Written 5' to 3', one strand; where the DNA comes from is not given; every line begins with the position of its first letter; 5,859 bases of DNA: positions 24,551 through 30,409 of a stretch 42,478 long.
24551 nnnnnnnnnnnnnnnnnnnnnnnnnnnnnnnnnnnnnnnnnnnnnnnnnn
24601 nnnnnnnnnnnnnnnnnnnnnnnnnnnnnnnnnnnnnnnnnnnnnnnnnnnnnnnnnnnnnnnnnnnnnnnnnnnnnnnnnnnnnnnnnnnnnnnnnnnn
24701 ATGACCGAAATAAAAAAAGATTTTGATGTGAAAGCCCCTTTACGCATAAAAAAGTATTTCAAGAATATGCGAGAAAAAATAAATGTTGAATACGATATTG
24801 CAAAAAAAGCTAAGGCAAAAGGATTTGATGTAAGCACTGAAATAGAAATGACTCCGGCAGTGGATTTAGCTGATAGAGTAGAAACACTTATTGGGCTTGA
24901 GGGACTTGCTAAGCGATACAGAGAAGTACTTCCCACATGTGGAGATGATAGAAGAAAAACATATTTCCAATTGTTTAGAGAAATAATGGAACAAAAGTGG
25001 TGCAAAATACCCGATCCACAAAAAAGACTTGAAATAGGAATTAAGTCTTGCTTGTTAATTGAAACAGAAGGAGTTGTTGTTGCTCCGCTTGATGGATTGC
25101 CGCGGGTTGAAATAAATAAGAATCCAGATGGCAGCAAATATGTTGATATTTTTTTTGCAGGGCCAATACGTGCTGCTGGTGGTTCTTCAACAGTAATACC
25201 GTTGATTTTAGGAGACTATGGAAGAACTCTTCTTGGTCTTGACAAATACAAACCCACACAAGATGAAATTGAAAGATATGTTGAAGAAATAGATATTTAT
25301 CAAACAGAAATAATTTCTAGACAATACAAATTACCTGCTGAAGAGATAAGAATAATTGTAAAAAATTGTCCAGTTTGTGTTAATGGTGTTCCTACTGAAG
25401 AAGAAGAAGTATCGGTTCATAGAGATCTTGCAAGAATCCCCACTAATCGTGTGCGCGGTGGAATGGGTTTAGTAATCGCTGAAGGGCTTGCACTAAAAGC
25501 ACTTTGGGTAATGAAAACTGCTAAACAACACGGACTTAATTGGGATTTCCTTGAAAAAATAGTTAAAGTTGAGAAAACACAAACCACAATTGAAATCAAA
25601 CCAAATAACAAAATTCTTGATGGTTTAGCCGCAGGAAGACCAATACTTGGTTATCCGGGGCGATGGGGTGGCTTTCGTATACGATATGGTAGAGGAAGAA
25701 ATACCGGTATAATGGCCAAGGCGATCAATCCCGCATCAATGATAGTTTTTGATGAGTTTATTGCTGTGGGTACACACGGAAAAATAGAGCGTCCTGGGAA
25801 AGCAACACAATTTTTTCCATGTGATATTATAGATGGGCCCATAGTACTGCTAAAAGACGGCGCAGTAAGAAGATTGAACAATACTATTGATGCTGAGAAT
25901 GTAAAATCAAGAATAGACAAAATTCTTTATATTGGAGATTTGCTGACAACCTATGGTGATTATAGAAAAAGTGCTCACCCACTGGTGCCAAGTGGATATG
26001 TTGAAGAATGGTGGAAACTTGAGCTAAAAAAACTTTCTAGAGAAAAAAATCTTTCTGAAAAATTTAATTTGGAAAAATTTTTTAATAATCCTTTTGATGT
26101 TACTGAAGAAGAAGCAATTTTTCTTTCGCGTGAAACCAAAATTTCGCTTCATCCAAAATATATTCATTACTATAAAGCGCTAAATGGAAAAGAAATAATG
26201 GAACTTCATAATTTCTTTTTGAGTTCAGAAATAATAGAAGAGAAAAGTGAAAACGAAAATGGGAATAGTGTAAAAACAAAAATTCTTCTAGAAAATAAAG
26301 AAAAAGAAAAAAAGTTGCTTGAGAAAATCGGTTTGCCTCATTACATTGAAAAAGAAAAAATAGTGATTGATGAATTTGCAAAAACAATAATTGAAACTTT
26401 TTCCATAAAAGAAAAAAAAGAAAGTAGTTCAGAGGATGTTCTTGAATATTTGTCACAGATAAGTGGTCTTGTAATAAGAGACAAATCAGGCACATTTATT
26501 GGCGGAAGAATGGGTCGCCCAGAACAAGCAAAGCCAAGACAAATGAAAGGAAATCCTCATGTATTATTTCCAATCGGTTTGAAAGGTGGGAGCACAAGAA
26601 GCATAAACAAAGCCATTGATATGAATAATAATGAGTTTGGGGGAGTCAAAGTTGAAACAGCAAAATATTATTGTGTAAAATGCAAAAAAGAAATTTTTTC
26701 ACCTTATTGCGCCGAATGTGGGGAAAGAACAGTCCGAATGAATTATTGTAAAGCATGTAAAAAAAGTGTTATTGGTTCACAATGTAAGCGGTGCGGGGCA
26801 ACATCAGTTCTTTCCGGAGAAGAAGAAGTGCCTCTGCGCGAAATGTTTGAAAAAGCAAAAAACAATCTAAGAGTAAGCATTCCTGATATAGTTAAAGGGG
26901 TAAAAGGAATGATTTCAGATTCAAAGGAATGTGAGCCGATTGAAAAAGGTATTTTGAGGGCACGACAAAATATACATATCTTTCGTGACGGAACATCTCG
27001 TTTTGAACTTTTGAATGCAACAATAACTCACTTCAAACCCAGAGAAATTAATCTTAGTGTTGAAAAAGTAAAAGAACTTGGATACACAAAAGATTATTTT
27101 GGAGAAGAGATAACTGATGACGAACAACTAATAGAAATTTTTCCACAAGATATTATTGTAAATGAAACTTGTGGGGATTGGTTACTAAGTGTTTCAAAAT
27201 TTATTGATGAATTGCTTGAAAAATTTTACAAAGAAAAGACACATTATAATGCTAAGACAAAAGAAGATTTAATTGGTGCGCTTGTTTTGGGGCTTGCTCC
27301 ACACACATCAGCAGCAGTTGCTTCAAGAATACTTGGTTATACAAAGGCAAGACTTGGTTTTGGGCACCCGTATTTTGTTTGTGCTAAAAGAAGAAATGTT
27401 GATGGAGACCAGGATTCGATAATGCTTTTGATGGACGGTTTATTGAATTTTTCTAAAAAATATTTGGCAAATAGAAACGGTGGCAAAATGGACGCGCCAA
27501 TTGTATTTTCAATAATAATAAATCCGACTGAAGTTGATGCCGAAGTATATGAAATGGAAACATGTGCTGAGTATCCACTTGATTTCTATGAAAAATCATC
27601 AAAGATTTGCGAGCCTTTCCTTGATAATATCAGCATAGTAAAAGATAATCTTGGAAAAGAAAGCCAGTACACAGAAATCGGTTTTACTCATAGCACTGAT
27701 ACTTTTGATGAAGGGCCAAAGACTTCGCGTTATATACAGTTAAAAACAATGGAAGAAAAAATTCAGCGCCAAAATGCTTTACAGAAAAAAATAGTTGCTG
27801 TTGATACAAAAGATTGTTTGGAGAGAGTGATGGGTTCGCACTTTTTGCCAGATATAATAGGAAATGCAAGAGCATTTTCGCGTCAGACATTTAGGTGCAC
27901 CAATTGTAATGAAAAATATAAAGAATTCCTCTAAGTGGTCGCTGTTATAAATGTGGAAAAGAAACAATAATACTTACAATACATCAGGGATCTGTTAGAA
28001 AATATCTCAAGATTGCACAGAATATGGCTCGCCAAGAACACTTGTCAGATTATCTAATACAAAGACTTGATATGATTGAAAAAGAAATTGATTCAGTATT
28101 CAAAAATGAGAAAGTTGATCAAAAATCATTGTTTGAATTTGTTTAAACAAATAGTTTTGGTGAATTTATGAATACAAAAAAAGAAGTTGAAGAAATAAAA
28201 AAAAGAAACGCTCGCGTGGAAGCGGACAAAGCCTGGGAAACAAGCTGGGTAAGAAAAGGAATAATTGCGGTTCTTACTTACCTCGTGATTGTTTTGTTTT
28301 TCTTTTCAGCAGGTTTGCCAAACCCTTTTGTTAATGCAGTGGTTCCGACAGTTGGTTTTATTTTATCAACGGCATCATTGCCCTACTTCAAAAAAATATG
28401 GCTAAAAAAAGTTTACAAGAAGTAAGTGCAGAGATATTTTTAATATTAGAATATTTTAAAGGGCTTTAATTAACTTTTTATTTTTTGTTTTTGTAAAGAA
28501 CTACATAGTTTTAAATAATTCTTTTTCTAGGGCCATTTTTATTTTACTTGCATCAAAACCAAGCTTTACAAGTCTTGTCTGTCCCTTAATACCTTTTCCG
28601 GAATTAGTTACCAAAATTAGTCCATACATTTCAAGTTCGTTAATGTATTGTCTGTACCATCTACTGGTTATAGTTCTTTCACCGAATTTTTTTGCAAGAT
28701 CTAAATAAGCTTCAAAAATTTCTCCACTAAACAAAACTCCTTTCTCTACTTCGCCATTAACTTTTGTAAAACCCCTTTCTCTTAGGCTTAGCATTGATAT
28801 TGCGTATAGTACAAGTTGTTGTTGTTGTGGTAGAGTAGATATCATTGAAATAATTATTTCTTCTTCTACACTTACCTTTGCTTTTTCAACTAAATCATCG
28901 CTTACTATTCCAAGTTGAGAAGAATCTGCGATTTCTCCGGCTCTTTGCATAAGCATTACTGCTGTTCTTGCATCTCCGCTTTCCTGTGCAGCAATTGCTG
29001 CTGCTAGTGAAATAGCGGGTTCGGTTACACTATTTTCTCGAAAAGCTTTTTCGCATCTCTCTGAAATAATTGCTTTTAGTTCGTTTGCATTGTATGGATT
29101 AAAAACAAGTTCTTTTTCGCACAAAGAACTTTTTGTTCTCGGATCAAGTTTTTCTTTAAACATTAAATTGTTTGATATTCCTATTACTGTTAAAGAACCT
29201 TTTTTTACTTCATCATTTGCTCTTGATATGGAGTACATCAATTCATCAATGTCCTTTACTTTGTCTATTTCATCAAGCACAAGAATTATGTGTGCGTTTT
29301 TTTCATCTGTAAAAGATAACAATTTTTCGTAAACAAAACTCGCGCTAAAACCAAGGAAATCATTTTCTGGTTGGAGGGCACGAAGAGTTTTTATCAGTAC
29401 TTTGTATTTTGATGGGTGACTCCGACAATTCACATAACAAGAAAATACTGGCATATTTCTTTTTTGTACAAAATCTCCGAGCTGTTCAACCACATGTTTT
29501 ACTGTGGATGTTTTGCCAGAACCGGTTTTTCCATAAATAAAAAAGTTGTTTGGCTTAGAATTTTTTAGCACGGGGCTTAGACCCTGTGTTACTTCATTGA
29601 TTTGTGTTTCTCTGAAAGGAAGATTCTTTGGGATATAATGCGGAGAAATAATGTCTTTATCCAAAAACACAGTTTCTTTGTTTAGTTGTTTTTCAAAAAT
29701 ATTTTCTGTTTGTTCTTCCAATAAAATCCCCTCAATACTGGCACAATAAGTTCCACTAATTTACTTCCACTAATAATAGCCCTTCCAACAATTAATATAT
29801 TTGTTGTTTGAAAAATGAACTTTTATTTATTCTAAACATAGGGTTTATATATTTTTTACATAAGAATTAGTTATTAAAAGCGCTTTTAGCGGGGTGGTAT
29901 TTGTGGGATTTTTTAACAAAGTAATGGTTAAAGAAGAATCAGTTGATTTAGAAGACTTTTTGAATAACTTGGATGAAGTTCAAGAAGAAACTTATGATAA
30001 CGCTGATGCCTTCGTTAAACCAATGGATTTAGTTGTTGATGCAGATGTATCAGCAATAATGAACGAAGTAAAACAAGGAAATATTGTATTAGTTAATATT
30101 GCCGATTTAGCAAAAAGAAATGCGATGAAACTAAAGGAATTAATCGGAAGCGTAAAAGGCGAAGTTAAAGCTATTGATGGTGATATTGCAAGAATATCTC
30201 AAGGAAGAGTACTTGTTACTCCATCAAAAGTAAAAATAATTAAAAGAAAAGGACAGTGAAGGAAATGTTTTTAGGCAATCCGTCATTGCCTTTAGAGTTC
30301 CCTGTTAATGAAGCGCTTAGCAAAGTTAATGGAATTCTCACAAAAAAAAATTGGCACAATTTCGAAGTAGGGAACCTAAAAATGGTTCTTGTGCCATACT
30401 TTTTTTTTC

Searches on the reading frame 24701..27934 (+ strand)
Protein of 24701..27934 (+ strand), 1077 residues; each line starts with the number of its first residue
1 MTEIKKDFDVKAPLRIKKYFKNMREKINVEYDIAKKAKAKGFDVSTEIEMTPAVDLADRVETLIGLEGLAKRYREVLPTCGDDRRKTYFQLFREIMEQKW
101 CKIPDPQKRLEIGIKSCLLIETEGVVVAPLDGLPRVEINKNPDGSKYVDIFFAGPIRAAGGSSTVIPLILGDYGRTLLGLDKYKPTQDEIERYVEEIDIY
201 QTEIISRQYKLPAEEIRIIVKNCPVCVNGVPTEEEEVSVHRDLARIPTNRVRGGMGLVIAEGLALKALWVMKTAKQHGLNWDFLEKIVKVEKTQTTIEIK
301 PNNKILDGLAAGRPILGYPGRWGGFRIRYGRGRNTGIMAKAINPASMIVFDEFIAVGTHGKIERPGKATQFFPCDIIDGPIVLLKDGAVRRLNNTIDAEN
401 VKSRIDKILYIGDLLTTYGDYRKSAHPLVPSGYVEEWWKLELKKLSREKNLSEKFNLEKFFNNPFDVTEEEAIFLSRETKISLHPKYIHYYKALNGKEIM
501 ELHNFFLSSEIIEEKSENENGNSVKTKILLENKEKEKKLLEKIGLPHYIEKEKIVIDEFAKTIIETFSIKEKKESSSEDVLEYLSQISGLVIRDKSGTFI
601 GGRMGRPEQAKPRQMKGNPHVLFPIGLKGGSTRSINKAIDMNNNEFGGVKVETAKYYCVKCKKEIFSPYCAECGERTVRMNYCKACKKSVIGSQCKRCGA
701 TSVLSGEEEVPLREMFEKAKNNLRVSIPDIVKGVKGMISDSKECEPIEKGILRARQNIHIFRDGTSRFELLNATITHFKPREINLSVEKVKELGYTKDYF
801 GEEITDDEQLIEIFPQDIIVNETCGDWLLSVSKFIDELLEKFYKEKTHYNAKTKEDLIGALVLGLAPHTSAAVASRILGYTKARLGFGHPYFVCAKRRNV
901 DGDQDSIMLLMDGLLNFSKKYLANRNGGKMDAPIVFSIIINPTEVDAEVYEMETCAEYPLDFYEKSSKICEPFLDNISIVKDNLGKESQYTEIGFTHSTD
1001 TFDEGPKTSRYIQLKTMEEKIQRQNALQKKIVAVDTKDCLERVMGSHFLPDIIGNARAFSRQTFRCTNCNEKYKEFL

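Call 7: search_protein_families(library=pfam, proteins=[window:24701-27934:+], max_evalue=0.001)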
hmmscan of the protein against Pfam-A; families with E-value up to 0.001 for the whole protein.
window:24701-27934:+ (1077 aa): 3 families
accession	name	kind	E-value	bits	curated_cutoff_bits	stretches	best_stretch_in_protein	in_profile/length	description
PF24846.1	PolC_DP2_cat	-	2.3e-120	401.5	24.3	1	729-1020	6-299/299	DNA polymerase II large subunit DP2, catalytic domain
PF24844.1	PolC_DP2_central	-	3e-112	375.7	24.3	1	295-690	4-370/372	DNA polymerase II large subunit DP2, central domain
PF03833.19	PolC_DP2_N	-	5.2e-89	298.4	24.3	1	18-289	1-270/271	DNA polymerase II large subunit DP2, N-terminal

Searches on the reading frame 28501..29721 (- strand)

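Call 7: search_protein_families(library=pfam, proteins=[window:28501-29721:-], max_evalue=0.001)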
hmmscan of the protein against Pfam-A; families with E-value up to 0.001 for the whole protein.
window:28501-29721:- (406 aa): 15 families
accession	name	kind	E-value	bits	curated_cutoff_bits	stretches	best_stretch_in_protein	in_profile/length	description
PF09079.17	Cdc6_C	-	1.8e-16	60.3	25.1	1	294-395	3-94/96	CDC6, C terminal winged helix domain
PF22703.2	Cdc6_lid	-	2.2e-16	59.9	27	1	217-282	2-67/68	Cdc6 AAA+ ATPase-type lid domain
PF13401.12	AAA_22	-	1.1e-09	39.2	27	1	58-181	6-122/130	AAA domain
PF13191.12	AAA_16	-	1.1e-08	36.2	32.6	1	34-154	2-143/167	AAA ATPase domain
PF00004.35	AAA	-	7.1e-07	30.2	21.2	1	62-205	3-127/131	ATPase family associated with various cellular activities (AAA)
PF01637.24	ATPase_2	-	8.6e-07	29.4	33.2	1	49-163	12-133/225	ATPase domain predominantly from Archaea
PF10412.15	TrwB_AAD_bind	-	3.5e-06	26.6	20.5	0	121-214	222-315/387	Type IV secretion-system coupling protein DNA-binding domain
PF24883.2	NPHP3_N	-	1.8e-05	25.4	24.8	0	54-104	18-64/164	Nephrocystin 3, N-terminal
PF13166.12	AAA_13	-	5.2e-05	22.6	36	1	61-257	20-203/713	AAA domain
PF22606.2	Cdc6-ORC-like_ATPase_lid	-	0.00017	21.9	27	1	210-266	1-57/60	Cdc6/ORC-like, ATPase lid domain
PF05729.18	NACHT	-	0.00021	21.6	26.7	1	61-161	4-99/167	NACHT domain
PF05621.17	TniB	-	0.00034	20.5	22.4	1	43-155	21-131/189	Bacterial TniB protein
PF13173.12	AAA_14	-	0.0005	20.5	27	0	60-191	5-106/129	AAA domain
PF13245.12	AAA_19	-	0.00066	20.3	25.1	0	55-170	9-115/134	AAA domain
PF00931.28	NB-ARC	-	0.00073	19.3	23.5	0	38-166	2-123/248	NB-ARC domain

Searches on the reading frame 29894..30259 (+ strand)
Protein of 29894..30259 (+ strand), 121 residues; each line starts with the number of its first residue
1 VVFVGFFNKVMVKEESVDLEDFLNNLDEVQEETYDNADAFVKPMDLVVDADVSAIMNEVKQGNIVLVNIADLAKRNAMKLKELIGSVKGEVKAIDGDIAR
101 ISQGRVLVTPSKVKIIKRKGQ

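Call 7: search_protein_families(library=pfam, proteins=[window:29894-30259:+], max_evalue=0.001)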
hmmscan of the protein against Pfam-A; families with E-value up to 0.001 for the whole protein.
window:29894-30259:+ (121 aa): 1 family
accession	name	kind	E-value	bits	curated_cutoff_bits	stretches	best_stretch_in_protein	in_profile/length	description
PF04472.17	SepF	-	3e-13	50.2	27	1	50-115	10-72/72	Cell division protein SepF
